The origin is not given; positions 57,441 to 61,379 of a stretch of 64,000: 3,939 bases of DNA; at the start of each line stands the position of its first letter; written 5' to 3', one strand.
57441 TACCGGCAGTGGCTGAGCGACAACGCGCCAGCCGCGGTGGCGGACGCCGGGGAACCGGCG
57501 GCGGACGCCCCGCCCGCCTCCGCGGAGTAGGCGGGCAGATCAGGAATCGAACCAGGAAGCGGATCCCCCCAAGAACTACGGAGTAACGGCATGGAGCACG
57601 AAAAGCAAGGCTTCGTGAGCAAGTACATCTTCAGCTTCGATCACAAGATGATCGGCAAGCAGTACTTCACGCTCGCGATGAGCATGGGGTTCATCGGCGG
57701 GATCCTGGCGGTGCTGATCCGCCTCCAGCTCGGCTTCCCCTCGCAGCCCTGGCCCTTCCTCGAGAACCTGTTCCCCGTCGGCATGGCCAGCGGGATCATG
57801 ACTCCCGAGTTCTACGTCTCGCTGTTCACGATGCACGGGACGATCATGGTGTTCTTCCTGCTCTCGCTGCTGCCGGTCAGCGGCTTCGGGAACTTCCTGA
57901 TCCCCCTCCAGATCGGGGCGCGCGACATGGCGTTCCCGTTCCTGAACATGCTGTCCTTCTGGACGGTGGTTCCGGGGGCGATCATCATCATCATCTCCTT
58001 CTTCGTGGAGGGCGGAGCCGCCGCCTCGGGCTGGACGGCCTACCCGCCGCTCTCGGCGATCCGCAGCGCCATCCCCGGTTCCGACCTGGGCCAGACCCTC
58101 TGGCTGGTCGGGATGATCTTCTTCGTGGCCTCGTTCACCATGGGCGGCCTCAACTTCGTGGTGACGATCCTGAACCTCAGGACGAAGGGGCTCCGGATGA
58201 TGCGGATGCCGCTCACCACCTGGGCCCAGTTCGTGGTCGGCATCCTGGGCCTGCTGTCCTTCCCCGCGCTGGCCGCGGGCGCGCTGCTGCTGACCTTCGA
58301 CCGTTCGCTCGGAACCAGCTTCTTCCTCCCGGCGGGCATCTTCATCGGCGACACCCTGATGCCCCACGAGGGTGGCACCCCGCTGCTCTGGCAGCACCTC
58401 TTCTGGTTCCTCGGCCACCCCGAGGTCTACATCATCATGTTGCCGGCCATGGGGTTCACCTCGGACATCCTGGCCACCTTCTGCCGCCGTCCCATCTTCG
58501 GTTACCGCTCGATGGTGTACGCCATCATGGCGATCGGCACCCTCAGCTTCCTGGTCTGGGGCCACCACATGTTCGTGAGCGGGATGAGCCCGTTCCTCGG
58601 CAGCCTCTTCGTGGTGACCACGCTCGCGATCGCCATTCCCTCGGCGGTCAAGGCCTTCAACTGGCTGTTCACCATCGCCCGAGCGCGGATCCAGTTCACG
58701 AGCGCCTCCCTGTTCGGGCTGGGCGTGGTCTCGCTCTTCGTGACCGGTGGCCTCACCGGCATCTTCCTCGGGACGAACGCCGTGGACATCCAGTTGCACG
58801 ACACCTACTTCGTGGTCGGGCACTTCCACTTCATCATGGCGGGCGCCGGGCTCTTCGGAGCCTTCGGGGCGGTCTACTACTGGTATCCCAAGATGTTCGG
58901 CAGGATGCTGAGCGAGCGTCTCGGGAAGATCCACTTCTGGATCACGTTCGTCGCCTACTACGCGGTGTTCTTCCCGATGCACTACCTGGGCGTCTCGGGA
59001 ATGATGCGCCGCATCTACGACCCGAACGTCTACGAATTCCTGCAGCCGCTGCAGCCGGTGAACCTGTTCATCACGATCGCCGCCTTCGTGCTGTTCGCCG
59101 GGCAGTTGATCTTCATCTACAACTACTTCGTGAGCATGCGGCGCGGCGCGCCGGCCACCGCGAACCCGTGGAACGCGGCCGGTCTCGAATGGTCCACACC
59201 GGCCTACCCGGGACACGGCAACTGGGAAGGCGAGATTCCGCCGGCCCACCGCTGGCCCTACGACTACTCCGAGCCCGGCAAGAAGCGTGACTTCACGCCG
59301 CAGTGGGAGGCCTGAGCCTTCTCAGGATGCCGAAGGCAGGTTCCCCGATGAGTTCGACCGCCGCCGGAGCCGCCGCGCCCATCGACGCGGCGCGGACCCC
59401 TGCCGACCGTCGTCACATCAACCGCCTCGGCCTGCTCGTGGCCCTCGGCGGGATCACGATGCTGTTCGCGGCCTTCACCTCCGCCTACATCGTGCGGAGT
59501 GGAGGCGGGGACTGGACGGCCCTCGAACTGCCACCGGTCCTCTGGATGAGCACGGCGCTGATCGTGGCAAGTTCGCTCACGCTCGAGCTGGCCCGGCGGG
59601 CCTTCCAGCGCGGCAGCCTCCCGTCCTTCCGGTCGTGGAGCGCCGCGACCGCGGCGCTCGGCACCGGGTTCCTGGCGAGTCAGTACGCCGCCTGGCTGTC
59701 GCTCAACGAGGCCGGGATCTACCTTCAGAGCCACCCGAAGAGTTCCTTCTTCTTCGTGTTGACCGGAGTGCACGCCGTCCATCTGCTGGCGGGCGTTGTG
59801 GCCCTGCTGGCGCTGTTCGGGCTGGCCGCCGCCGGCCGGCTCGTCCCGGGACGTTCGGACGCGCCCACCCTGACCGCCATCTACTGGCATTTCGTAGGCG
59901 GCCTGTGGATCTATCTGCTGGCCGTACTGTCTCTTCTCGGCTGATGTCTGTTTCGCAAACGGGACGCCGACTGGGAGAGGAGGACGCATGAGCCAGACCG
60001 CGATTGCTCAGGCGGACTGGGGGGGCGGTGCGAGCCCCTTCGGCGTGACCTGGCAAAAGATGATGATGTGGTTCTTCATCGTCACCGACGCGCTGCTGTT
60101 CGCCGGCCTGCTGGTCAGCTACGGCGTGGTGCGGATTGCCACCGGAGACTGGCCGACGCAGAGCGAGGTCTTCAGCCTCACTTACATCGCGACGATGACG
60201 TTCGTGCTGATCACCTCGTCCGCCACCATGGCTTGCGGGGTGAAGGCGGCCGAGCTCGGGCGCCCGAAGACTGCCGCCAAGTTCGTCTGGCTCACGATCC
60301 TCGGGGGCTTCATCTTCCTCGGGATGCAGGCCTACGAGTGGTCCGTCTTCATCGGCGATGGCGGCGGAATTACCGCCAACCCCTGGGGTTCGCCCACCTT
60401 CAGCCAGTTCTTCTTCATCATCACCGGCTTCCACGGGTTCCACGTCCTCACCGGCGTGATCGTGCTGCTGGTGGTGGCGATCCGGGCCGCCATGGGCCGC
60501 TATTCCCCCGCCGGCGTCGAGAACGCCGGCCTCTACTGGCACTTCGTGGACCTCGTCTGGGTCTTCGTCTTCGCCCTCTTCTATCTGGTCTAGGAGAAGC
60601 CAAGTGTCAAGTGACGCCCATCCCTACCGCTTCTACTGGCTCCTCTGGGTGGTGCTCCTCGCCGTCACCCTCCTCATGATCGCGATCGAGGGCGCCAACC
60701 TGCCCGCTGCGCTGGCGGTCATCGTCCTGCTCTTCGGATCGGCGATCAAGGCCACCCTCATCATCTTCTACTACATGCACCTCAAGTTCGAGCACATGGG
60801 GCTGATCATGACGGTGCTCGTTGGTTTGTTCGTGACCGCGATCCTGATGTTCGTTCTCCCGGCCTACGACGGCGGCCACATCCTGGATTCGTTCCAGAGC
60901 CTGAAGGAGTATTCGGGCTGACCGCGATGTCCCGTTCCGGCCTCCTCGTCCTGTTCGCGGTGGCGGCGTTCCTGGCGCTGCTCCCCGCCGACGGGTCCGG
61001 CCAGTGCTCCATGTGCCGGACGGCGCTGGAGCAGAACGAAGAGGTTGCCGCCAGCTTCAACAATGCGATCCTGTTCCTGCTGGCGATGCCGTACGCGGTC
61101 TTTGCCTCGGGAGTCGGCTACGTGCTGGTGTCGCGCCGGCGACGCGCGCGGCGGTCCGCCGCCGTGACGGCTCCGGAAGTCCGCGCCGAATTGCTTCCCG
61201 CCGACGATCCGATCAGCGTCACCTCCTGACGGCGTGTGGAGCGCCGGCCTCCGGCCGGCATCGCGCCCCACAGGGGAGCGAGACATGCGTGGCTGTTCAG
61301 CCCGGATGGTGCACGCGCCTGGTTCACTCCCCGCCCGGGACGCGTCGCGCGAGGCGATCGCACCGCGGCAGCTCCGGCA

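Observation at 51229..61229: Contiguous roughly 10-kb respiratory super-operon: Rieske, split cytochrome b, octahaem cytochrome c, and aa3-type oxidase (II, I, III, III', IV) plus a CxxC mini-protein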

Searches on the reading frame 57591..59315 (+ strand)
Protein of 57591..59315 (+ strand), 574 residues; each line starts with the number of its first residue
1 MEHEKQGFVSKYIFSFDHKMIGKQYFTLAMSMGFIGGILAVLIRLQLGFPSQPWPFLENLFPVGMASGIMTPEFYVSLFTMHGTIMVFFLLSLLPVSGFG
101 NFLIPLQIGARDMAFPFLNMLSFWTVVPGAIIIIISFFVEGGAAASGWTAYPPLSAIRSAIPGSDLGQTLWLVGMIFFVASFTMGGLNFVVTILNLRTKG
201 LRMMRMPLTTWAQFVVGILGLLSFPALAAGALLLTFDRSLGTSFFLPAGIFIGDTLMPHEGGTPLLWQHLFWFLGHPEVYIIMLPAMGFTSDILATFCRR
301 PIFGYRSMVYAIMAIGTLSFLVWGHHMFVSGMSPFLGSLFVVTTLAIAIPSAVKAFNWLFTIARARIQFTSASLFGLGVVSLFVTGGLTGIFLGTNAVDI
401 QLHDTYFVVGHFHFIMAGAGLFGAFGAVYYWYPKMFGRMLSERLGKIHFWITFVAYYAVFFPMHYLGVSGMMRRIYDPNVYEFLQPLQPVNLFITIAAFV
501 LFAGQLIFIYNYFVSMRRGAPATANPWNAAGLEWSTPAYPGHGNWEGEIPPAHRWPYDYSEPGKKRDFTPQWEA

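Call 4: search_protein_families(library=pfam, proteins=[window:57591-59315:+], max_evalue=0.01)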
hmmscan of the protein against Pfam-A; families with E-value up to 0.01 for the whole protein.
window:57591-59315:+ (574 aa): 1 family
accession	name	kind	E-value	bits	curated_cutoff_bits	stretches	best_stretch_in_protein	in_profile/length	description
PF00115.25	COX1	-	6.9e-147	490.2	34.8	1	21-500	2-436/436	Cytochrome C and Quinol oxidase polypeptide I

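Call 5: search_protein_families(library=ncbifam, proteins=[window:57591-59315:+], max_evalue=0.01)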
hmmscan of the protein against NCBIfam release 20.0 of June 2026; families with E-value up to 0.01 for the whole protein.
window:57591-59315:+ (574 aa): 8 families
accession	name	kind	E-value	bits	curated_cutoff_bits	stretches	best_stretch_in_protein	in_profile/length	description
TIGR02891.1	CtaD_CoxA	equivalog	1.5e-182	607.8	670.75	1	12-547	1-500/504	cytochrome c oxidase subunit I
NF050116.1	cyt_aa3_Actin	exception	1.3e-136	456.5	880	1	12-545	2-501/522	aa3-type cytochrome oxidase subunit I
TIGR02843.1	CyoB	equivalog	1.5e-130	436.7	1020.35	1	10-545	45-551/646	cytochrome o ubiquinol oxidase subunit I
TIGR02882.1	QoxB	equivalog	6.3e-128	428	1015.5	1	11-545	43-544/643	cytochrome aa3 quinol oxidase subunit I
NF011592.0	PRK15017.1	equivalog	2.7e-107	360.2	1271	1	10-545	46-552/663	cytochrome o ubiquinol oxidase subunit I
NF041075.1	quin_ox_SoxB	equivalog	4.5e-21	75.4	700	1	70-508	34-452/468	proton pump complex quinol oxidase subunit SoxB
TIGR00780.1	ccoN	equivalog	2.5e-14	53.1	583.15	1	271-520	201-462/474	cytochrome-c oxidase, cbb3-type subunit I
NF011053.0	PRK14485.1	subfamily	2.5e-10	39.2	1080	1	271-528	203-472/716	putative bifunctional cbb3-type cytochrome c oxidase subunit I/II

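Call 80: search_solved_structures(query=window:57591-59315:+, max_evalue=1e-60, show_alignments=1)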
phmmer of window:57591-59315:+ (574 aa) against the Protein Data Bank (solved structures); distinct sequences matched with E-value up to 1e-60: 40.
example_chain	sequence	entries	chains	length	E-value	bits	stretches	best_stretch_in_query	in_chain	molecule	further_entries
6kob_A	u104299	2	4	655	3.5e-119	402.5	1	10-545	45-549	AA3-600 quinol oxidase subunit I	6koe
6koc_A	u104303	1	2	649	3.9e-119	402.3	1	10-545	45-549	AA3-600 quinol oxidase subunit I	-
8hcr_F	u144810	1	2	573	4.3e-117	395.6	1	6-548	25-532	Probable cytochrome c oxidase subunit 1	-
6adq_F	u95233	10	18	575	1.5e-116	393.7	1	6-549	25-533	Cytochrome c oxidase subunit 1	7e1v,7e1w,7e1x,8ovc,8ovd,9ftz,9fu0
7rh5_R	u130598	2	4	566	1.6e-116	393.7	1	6-549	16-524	Cytochrome c oxidase subunit 1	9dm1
7rh6_R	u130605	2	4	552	1.7e-116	393.7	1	6-548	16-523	Cytochrome c oxidase subunit 1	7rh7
1ar1_A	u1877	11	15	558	7.1e-113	381.7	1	3-555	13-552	CYTOCHROME C OXIDASE | Cytochrome c oxidase subunit 1-beta | Cytochrome c oxidase subunit 1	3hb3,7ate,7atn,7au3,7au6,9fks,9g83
9wcx_I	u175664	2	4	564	1.6e-112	380.5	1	9-550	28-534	Cytochrome c oxidase subunit 1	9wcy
6hwh_V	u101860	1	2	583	2e-112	380.2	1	10-548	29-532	Cytochrome c oxidase subunit 1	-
3ehb_A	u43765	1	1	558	2.9e-112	379.6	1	3-555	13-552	Cytochrome c oxidase subunit 1-beta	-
7jro_a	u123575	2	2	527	4.3e-112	379.1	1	11-551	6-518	COX1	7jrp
1qle_A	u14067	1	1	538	2.1e-110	373.5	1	7-555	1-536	CYTOCHROME C OXIDASE POLYPEPTIDE I-BETA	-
2yev_A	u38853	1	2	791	2.2e-110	373.4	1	14-563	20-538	CYTOCHROME C OXIDASE POLYPEPTIDE I+III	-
1m56_A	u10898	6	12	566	3.3e-110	372.8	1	2-555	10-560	CYTOCHROME C OXIDASE | Cytochrome c oxidase subunit 1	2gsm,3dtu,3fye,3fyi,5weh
6pw0_A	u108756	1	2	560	7.3e-110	371.7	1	2-551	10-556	Cytochrome c oxidase subunit 1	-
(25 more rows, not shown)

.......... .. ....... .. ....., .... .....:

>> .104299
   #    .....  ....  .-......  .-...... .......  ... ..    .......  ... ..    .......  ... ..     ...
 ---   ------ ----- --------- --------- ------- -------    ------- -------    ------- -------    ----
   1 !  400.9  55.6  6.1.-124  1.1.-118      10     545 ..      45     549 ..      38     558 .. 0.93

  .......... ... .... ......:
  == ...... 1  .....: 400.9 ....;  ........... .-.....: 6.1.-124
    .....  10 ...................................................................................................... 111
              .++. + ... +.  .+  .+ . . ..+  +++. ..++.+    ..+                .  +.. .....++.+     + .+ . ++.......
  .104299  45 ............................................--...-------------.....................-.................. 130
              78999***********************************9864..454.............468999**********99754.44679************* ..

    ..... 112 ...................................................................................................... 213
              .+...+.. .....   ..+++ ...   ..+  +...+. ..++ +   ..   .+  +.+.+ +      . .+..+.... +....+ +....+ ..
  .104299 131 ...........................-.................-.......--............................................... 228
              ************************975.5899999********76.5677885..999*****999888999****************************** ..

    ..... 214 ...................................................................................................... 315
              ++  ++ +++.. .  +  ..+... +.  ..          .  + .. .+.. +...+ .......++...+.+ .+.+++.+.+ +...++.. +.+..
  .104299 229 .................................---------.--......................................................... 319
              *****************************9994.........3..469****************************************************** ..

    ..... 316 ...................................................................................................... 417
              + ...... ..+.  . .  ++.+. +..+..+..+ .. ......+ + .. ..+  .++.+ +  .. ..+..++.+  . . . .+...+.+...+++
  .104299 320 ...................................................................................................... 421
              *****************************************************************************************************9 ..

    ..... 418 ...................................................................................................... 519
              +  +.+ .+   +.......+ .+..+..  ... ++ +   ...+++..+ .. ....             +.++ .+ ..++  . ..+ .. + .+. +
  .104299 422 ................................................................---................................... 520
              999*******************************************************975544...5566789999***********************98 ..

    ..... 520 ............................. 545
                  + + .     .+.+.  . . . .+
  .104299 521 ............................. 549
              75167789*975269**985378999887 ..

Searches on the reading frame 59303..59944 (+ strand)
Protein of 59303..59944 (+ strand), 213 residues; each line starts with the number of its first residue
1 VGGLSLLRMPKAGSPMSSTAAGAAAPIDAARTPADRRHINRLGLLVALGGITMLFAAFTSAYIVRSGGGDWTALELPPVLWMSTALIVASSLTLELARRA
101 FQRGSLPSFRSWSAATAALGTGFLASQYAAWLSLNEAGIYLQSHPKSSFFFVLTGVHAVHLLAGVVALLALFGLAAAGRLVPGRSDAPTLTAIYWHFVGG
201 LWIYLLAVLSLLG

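Call 4: search_protein_families(library=pfam, proteins=[window:59303-59944:+], max_evalue=0.01)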
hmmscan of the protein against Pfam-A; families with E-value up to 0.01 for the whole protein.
window:59303-59944:+ (213 aa): 1 family
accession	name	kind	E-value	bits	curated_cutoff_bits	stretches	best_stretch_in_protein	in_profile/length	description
PF00510.24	COX3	-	1.7e-07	31.8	23.8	1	81-208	128-252/258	Cytochrome c oxidase subunit III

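Call 5: search_protein_families(library=ncbifam, proteins=[window:59303-59944:+], max_evalue=0.01)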
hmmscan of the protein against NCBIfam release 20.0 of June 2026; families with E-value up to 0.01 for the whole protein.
window:59303-59944:+ (213 aa): 4 families
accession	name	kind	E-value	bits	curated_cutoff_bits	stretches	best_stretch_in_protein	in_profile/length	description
NF050119.1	aa3_CtaE_Actin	exception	2e-23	83.7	190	1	34-212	5-189/190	aa3-type cytochrome oxidase subunit III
TIGR02897.1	QoxC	equivalog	2.2e-16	60.5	239.9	1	36-213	6-188/190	cytochrome aa3 quinol oxidase subunit III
TIGR02842.1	CyoC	equivalog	1.4e-14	54.8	223.75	1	52-213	13-178/180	cytochrome o ubiquinol oxidase subunit III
NF007944.0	PRK10663.1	equivalog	7.7e-14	51.9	340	1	51-213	36-202/204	cytochrome o ubiquinol oxidase subunit III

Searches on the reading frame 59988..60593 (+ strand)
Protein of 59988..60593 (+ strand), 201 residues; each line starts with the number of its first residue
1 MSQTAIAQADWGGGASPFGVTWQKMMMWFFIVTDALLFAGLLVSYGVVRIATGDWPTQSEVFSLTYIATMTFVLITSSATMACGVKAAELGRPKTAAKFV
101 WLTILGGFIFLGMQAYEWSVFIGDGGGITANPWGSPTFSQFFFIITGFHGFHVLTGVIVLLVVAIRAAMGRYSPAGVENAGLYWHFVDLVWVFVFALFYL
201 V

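Call 4: search_protein_families(library=pfam, proteins=[window:59988-60593:+], max_evalue=0.01)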
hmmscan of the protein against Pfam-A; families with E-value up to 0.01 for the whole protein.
window:59988-60593:+ (201 aa): 1 family
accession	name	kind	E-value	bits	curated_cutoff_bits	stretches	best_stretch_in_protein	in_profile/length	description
PF00510.24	COX3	-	4e-15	56.8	23.8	1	24-200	77-255/258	Cytochrome c oxidase subunit III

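Call 5: search_protein_families(library=ncbifam, proteins=[window:59988-60593:+], max_evalue=0.01)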
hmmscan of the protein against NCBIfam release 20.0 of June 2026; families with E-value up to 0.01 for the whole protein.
window:59988-60593:+ (201 aa): 4 families
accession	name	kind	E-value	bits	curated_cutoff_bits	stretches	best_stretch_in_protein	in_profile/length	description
NF050119.1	aa3_CtaE_Actin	exception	4.7e-31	108.5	190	1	30-201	18-189/190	aa3-type cytochrome oxidase subunit III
TIGR02842.1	CyoC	equivalog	4.8e-30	105.2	223.75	1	26-201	4-177/180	cytochrome o ubiquinol oxidase subunit III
TIGR02897.1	QoxC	equivalog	6.3e-26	91.7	239.9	1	24-200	11-186/190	cytochrome aa3 quinol oxidase subunit III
NF007944.0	PRK10663.1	equivalog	7.9e-24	84.6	340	1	26-201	28-201/204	cytochrome o ubiquinol oxidase subunit III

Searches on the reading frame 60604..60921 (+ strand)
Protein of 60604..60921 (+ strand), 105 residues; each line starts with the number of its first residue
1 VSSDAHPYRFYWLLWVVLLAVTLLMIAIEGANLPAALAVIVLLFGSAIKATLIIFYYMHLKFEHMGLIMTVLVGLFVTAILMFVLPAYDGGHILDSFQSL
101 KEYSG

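Call 4: search_protein_families(library=pfam, proteins=[window:60604-60921:+], max_evalue=0.01)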
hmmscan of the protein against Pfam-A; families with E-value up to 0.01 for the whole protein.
window:60604-60921:+ (105 aa): 1 family
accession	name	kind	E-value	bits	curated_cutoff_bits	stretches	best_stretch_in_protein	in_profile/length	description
PF03626.19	COX4_pro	-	4e-08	34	28.9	1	12-82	1-71/72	Prokaryotic Cytochrome C oxidase subunit IV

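Call 5: search_protein_families(library=ncbifam, proteins=[window:60604-60921:+], max_evalue=0.01)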
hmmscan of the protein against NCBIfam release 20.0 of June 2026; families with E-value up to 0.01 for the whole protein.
window:60604-60921:+ (105 aa): 1 family
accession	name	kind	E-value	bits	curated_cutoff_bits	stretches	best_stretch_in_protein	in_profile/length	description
TIGR02229.1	caa3_sub_IV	subfamily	1.2e-07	32.5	37.25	1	9-89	8-88/92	caa(3)-type oxidase, subunit IV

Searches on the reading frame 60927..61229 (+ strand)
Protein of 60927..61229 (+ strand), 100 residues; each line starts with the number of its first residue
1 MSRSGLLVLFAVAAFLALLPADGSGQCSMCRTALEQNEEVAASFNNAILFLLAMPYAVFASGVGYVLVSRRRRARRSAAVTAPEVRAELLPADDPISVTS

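Call 4: search_protein_families(library=pfam, proteins=[window:60927-61229:+], max_evalue=0.01)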
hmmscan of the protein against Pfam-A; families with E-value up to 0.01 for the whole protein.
window:60927-61229:+ (100 aa): 0 families

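Call 5: search_protein_families(library=ncbifam, proteins=[window:60927-61229:+], max_evalue=0.01)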
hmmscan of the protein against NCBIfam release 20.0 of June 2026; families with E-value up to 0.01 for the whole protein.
window:60927-61229:+ (100 aa): 0 families

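Call 57: find_homologous_proteins(query=window:60927-61229:+, max_evalue=0.001)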
Query window:60927-61229:+ (100 aa): 67 proteins with E <= 0.001 among 140 candidates.
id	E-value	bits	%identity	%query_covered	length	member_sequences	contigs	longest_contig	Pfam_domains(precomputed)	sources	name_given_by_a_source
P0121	3.2e-54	198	99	100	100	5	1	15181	-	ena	-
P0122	6.9e-47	175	89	100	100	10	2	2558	-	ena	-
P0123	7.0e-47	175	88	100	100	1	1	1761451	-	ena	-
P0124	2.0e-46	173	86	100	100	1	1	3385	-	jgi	-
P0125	3.1e-46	173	92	75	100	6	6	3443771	-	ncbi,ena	-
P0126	3.5e-46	173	87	100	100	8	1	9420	-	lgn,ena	-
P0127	4.8e-45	169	86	100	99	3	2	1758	-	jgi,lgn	-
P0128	2.4e-44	167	84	100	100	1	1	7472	-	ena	-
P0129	3.0e-44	167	85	100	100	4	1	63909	-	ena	-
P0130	6.0e-44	166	83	100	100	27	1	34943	-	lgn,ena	-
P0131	1.1e-43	165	92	75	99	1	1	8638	-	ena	-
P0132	6.8e-43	162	81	100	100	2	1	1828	-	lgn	-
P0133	1.1e-42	161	88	75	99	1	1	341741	-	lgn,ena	-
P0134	1.4e-42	161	82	100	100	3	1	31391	-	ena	-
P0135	2.5e-42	160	81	100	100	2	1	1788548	-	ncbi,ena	-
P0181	3.1e-8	52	44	78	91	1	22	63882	-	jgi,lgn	jgi:hypothetical protein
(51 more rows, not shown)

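Call 58: find_encoding_contigs(protein=P0181, flank=10000, max_places=3)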
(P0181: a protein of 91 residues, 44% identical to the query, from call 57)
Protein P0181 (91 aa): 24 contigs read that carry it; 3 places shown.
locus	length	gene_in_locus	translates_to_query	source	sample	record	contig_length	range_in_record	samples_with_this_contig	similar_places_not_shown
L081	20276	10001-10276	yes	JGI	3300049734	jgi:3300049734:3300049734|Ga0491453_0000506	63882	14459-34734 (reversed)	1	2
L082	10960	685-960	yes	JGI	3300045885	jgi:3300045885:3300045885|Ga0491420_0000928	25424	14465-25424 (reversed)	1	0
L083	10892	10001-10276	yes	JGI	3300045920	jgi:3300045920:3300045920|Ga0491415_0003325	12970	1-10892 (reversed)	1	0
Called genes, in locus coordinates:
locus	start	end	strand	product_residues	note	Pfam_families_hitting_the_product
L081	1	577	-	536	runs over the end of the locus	-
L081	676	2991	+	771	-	PF04773:FecR, PF20245:DUF6600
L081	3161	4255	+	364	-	PF01883:FeS_assembly_P, PF00142:Fer4_NifH (faint), PF01656:CbiA, PF09140:MipZ (weak), PF10609:ParA, PF13614:AAA_31 (weak)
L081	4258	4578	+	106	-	PF06155:GBBH-like_N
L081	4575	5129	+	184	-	PF02441:Flavoprotein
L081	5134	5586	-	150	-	PF02617:ClpS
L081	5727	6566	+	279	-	PF00116:COX2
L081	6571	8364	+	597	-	PF00115:COX1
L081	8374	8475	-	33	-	-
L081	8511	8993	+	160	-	PF00510:COX3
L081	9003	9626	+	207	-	PF00510:COX3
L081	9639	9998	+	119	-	PF03626:COX4_pro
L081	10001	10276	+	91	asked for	-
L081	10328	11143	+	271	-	-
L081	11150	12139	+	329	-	PF01408:GFO_IDH_MocA, PF22725:GFO_IDH_MocA_C3, PF02894:GFO_IDH_MocA_C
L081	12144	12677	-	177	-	PF05099:TerB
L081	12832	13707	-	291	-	-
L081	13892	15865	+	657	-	PF01011:PQQ, PF13360:PQQ_2 (faint)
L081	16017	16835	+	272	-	-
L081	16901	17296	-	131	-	-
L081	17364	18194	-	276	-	-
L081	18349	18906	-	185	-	PF10755:DUF2585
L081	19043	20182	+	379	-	PF01070:FMN_dh, PF03060:NMO (weak), PF00478:IMPDH (weak), PF01645:Glu_synthase (weak)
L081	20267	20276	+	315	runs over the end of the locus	PF00135:COesterase, PF20434:BD-FAE, PF01738:DLH (weak), PF07859:Abhydrolase_3, PF00326:Peptidase_S9, PF02230:Abhydrolase_2 (faint)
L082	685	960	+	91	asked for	-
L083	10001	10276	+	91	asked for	-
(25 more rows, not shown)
